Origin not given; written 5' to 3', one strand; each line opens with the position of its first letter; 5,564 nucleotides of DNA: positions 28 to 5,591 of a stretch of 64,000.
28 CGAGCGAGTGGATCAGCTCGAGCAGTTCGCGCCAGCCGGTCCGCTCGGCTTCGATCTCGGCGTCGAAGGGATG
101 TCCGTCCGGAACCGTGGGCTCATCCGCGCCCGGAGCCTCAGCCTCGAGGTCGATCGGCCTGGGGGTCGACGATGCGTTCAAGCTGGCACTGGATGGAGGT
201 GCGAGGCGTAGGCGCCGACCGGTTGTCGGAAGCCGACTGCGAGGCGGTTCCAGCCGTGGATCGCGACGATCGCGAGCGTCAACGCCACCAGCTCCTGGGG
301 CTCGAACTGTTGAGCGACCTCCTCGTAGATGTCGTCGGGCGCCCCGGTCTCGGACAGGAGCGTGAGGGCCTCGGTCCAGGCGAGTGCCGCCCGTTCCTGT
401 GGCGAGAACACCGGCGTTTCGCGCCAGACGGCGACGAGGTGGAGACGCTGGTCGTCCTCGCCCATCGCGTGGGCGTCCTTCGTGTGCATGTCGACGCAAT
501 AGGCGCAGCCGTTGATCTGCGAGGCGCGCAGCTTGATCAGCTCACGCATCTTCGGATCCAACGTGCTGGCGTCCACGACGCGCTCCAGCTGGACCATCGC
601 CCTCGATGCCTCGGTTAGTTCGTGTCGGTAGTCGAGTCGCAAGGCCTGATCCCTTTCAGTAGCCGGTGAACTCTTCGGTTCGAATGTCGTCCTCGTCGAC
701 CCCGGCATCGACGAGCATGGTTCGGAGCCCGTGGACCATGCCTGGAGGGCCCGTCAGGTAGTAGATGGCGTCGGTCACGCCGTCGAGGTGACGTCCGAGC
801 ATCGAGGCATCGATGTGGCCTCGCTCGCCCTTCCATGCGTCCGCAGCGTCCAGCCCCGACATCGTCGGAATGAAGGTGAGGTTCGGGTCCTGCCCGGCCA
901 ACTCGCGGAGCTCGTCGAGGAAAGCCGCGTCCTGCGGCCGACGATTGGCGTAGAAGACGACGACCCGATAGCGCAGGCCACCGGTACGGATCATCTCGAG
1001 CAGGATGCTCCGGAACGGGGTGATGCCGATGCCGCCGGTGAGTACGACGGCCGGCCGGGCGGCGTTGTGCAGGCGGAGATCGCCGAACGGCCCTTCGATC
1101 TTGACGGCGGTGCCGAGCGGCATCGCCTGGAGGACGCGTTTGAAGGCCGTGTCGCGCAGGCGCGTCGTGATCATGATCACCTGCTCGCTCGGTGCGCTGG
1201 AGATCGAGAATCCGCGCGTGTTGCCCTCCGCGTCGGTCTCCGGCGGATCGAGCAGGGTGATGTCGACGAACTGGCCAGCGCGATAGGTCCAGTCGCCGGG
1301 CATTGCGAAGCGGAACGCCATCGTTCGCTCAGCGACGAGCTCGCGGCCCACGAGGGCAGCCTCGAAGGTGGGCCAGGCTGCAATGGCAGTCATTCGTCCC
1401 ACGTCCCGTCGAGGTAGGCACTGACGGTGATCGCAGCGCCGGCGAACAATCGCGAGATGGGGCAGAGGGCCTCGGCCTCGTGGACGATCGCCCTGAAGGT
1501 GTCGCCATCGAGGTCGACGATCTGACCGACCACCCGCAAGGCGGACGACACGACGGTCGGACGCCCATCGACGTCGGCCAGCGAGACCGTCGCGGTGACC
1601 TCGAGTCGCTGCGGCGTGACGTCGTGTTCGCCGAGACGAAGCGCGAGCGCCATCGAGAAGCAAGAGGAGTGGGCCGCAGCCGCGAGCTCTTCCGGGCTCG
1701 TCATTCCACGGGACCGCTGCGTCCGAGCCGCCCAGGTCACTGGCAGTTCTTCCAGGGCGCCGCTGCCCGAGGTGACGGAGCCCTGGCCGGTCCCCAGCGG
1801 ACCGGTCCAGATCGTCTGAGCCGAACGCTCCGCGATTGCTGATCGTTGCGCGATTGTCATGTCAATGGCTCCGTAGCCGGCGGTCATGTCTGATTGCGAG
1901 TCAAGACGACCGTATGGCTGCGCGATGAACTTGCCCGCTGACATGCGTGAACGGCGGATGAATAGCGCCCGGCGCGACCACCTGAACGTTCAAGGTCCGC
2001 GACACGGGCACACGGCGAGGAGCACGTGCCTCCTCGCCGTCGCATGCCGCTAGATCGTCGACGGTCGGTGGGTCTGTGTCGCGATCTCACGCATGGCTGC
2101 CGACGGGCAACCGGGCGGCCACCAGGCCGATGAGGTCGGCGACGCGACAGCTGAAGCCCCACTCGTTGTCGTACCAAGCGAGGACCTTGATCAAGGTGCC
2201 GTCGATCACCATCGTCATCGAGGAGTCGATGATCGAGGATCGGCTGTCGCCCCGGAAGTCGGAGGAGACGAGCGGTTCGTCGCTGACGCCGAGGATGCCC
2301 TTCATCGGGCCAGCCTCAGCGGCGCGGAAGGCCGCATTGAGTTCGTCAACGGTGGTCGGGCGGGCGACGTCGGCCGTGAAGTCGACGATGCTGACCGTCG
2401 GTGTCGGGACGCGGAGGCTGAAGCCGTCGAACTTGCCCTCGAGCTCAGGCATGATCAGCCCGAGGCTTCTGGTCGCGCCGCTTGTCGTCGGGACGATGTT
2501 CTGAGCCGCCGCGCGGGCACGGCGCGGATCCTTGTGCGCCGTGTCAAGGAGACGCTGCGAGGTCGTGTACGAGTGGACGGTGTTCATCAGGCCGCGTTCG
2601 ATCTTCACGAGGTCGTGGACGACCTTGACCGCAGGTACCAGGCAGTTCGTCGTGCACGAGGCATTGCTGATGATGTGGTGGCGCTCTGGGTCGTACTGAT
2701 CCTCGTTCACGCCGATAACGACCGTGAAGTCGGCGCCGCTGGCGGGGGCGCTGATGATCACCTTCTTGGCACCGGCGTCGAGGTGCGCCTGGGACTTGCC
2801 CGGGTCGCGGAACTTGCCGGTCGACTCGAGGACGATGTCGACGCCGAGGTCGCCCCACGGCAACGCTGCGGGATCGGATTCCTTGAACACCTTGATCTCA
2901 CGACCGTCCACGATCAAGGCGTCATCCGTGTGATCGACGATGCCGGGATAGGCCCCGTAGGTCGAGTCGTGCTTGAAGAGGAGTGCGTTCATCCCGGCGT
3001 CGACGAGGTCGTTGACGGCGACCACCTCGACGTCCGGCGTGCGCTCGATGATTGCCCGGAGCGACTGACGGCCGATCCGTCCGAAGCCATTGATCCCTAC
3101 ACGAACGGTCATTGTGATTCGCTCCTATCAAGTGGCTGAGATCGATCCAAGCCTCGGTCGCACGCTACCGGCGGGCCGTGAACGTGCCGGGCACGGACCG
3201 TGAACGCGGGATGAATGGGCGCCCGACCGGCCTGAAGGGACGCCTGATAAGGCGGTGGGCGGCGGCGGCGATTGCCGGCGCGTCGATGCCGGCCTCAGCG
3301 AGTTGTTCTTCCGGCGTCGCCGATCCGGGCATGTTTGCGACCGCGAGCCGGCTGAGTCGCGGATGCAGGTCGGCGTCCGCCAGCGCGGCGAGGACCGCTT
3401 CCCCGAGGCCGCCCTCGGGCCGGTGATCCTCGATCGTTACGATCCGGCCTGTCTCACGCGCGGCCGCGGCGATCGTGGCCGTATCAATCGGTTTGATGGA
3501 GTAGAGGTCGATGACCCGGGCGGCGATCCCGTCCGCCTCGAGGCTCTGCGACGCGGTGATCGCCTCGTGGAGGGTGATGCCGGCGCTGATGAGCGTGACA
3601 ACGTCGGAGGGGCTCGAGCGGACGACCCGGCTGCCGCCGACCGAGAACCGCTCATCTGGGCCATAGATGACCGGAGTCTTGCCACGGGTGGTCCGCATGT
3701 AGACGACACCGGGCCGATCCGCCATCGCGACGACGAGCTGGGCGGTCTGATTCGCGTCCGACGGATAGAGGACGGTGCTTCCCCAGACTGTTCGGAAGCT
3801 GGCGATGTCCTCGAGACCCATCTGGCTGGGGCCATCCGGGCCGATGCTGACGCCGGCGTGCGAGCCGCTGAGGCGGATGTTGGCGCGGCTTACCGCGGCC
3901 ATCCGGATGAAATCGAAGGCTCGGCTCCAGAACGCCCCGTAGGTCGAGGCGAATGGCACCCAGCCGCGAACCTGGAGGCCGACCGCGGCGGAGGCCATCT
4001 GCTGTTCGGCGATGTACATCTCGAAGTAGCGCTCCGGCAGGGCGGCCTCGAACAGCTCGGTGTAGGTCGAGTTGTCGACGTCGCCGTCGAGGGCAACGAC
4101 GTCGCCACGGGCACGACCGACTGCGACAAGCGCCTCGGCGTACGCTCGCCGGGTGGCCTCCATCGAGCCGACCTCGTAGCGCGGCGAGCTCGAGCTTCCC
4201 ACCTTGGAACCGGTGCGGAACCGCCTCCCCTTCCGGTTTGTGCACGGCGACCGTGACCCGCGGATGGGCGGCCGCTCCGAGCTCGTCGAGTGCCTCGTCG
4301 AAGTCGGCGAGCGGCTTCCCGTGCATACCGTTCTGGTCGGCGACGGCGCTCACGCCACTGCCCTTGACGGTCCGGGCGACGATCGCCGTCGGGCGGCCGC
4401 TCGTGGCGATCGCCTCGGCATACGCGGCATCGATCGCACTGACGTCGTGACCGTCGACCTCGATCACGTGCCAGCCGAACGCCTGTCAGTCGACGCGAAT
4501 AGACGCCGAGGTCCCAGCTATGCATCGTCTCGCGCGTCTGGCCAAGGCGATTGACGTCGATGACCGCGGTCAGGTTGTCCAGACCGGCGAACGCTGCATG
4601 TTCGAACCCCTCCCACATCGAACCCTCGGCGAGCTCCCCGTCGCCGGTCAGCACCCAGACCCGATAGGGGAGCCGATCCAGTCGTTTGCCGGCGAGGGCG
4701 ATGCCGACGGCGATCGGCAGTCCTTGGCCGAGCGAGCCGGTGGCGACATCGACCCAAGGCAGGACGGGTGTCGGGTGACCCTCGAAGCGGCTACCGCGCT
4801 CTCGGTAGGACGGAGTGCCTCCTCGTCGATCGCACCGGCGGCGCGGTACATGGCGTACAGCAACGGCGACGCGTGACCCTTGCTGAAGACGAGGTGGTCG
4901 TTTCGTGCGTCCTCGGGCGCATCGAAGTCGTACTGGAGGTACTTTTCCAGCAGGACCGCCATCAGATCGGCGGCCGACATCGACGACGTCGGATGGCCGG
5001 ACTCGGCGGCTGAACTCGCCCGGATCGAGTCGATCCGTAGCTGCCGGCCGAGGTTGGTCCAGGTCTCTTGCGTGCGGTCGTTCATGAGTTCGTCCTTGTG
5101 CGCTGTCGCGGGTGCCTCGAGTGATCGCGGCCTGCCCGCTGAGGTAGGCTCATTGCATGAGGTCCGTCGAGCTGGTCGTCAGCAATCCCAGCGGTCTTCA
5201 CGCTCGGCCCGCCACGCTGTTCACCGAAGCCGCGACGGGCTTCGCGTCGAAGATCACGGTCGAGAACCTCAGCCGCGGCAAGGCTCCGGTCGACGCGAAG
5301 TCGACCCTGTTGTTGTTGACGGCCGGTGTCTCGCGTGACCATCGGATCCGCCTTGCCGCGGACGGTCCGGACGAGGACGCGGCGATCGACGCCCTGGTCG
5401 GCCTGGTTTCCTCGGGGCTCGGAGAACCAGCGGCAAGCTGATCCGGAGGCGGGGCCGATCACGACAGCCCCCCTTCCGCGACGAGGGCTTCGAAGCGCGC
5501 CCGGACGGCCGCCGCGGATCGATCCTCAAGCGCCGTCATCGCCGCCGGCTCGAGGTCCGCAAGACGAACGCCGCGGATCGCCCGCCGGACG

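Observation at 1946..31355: Recurrent 11-bp-phased RTTCAY direct repeats upstream of at least 10 transcription units: a candidate regulon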

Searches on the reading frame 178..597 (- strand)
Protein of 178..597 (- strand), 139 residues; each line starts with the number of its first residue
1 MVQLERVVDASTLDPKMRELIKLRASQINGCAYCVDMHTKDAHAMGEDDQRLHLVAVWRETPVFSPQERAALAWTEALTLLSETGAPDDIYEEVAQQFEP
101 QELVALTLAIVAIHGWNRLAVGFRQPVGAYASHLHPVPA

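Call 47: search_protein_families(library=pfam, proteins=[window:178-597:-], max_evalue=0.001)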
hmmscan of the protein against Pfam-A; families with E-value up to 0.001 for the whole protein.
window:178-597:- (139 aa): 1 family
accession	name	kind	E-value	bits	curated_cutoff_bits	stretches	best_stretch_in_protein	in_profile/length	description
PF02627.25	CMD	-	4.5e-24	84.7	23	1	9-77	16-84/84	Carboxymuconolactone decarboxylase family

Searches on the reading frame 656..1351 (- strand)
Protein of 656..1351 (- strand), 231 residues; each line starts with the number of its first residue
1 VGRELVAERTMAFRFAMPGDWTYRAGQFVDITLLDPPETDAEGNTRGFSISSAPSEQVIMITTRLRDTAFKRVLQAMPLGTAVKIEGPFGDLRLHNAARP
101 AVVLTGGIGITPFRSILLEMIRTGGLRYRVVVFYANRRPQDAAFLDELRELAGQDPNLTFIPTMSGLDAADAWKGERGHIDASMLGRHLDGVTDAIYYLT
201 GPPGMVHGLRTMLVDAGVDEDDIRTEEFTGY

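Call 47: search_protein_families(library=pfam, proteins=[window:656-1351:-], max_evalue=0.001)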
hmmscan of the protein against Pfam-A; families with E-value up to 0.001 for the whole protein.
window:656-1351:- (231 aa): 1 family
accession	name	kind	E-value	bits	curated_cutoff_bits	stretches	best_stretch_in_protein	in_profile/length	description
PF00175.26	NAD_binding_1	-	3e-17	63.7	22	1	104-209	2-107/109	Oxidoreductase NAD-binding domain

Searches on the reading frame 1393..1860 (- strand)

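Call 35: search_protein_families(library=pfam, proteins=[window:1393-1860:-], max_evalue=0.01)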
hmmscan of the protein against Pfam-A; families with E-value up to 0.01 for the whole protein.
seq(156 aa): 1 family
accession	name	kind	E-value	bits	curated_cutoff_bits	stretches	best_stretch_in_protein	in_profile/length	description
PF02566.24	OsmC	-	9.6e-13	48.8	27.5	1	54-146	6-97/100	OsmC-like protein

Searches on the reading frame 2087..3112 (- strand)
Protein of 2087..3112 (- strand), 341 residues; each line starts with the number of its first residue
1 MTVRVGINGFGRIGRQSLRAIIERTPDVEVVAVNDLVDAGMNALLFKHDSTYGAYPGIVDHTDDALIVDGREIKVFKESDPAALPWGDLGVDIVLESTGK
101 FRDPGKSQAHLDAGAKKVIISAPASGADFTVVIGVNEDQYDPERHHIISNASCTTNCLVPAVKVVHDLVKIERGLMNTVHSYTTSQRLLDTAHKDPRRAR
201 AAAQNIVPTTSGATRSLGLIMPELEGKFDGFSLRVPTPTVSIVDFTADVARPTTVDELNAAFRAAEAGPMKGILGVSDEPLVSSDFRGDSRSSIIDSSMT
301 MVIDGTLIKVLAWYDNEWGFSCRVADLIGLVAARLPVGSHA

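Call 15: find_encoding_contigs(protein=window:2087-3112:-, flank=10000, max_places=6)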
Protein window:2087-3112:- (341 aa): no gene with exactly this product is on record in the collection.

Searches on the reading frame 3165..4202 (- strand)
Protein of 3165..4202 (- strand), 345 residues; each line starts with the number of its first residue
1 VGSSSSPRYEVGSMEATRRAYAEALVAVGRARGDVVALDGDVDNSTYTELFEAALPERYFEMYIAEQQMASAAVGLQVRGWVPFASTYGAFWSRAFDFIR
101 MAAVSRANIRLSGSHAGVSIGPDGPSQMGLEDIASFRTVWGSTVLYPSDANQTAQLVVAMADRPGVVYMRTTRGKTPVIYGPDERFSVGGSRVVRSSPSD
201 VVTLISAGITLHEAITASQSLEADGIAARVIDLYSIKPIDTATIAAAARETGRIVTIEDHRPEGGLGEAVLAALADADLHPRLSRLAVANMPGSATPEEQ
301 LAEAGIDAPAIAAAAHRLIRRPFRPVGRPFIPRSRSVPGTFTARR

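Call 47: search_protein_families(library=pfam, proteins=[window:3165-4202:-], max_evalue=0.001)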
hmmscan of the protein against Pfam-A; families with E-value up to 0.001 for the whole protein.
window:3165-4202:- (345 aa): 2 families
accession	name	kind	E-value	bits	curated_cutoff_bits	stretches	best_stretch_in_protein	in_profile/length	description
PF02779.29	Transket_pyr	-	2.4e-39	135.2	27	1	16-176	4-172/174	Transketolase, pyrimidine binding domain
PF02780.25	Transketolase_C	-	1.6e-30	106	25.9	1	195-311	5-124/124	Transketolase, C-terminal domain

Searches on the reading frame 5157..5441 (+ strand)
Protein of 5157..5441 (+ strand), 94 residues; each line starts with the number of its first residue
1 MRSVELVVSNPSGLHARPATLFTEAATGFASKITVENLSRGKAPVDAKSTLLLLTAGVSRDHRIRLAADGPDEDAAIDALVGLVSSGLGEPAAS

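Call 59: search_protein_families(library=pfam, proteins=[window:5157-5441:+], max_evalue=1)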
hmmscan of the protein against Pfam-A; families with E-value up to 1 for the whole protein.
window:5157-5441:+ (94 aa): 1 family
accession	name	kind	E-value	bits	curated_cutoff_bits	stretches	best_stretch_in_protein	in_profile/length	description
PF00381.24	PTS-HPr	-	4.6e-25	87.9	23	1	5-85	4-80/81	PTS HPr component phosphorylation site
